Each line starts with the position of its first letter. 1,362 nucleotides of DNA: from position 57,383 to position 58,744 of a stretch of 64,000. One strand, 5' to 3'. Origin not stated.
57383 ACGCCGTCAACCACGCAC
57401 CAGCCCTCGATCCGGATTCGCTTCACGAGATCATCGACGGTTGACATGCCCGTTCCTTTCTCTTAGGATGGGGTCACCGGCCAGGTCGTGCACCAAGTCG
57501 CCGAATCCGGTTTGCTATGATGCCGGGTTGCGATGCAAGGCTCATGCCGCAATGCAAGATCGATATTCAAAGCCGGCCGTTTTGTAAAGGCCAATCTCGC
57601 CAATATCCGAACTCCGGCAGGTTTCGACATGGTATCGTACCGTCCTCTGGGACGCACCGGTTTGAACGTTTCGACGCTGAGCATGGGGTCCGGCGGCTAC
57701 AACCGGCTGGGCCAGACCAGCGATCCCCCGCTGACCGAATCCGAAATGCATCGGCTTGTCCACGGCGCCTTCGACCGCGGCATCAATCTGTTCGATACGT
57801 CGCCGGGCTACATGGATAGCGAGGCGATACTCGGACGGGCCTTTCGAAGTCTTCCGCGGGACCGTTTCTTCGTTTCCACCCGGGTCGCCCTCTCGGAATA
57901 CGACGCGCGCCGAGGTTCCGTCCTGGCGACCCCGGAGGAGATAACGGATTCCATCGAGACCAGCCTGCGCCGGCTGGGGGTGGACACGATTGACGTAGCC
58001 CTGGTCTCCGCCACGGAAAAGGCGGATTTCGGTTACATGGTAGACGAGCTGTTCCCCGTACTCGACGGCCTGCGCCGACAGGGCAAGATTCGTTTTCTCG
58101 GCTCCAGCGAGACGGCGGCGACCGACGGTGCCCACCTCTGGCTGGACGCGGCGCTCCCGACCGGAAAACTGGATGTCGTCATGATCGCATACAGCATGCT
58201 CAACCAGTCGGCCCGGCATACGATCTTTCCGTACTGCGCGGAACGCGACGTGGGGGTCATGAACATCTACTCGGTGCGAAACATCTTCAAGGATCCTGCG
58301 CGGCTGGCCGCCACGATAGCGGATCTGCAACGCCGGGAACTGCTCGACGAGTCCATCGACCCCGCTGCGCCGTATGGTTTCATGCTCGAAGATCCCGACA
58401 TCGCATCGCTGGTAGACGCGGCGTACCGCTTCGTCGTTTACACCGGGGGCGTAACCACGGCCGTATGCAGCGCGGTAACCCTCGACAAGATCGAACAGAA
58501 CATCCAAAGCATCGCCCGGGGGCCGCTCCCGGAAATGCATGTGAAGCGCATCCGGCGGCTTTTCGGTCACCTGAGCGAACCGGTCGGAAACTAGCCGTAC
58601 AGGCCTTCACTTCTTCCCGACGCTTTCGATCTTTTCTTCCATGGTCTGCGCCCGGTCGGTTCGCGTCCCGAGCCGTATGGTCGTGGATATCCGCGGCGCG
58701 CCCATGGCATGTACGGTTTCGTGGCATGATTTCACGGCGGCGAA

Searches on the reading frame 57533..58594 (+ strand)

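Call 43: search_protein_families(library=pfam, proteins=[window:57533-58594:+], max_evalue=0.00001)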
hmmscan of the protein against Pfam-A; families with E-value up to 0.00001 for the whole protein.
window:57533-58594:+ (353 aa): 1 family
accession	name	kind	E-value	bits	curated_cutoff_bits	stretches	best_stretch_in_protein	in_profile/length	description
PF00248.27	Aldo_ket_red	-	1.5e-36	126.4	24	1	55-342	5-288/291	Aldo/keto reductase family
